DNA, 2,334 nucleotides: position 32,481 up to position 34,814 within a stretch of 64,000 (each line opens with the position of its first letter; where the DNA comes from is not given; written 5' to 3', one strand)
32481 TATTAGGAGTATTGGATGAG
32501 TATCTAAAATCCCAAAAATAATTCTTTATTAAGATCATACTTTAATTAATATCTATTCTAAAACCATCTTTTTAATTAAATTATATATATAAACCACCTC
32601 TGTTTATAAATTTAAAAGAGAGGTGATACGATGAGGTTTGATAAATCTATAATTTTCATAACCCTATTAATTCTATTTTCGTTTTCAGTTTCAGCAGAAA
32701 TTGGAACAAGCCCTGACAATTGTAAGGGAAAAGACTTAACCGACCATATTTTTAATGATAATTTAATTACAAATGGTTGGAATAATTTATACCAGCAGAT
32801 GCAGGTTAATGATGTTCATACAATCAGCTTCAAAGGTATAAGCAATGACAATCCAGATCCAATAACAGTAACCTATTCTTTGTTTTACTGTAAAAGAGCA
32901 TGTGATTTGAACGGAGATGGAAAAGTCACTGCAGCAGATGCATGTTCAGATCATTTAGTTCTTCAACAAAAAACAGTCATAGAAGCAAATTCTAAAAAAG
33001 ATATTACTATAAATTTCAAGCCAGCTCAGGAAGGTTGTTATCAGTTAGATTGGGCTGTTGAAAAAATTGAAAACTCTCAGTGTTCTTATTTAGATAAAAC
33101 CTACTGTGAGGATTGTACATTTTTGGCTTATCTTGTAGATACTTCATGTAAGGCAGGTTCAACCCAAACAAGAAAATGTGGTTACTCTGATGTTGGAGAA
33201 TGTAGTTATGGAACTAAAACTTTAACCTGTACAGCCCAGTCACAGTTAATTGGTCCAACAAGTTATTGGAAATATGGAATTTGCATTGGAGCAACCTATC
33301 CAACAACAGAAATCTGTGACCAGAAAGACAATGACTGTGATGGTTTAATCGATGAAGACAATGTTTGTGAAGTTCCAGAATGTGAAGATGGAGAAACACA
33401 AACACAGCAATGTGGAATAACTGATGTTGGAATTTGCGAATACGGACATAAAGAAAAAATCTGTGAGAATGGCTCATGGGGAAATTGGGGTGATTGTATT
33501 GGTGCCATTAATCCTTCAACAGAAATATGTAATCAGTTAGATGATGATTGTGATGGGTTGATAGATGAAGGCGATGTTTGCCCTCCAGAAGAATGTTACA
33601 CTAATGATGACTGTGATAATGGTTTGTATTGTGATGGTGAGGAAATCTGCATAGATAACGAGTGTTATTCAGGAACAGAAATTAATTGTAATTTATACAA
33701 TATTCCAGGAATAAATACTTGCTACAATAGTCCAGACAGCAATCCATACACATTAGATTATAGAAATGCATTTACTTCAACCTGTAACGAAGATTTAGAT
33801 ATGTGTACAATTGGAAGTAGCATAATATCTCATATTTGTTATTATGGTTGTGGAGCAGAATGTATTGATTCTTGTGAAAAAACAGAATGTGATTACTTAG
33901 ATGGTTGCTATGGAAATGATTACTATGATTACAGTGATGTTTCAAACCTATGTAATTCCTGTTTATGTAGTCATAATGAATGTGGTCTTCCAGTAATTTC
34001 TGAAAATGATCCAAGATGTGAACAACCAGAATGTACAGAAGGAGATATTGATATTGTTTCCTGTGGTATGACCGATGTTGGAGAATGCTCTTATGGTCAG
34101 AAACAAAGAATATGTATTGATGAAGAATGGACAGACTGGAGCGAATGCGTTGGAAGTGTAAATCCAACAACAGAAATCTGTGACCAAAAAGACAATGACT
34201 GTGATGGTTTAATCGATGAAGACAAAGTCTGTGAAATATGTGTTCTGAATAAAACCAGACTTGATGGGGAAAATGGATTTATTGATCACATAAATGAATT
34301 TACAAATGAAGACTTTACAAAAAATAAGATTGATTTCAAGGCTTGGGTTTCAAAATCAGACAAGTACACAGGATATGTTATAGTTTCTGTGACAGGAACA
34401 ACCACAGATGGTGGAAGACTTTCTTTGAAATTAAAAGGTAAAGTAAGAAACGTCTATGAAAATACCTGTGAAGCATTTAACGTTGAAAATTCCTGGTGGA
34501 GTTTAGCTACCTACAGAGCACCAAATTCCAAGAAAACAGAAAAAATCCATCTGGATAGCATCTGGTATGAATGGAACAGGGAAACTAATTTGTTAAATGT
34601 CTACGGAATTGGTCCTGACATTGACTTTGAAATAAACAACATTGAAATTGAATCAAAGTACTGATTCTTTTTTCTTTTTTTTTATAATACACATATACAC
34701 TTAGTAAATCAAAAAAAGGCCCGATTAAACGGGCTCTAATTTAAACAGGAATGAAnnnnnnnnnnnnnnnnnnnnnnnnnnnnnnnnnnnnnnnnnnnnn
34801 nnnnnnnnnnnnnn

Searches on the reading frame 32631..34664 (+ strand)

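Call 8: search_protein_families(library=pfam, max_evalue=0.001, proteins=[window:32631-34664:+])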
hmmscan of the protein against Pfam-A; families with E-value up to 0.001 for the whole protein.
window:32631-34664:+ (677 aa): 2 families
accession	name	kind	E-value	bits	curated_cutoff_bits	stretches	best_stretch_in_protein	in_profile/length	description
PF11617.13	Cu-binding_MopE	-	8.1e-11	42.4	27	3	226-242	14-30/30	Putative metal-binding motif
PF22060.2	Cep192_D1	-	0.00099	19.3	27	0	104-145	56-97/123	Cep192 domain 1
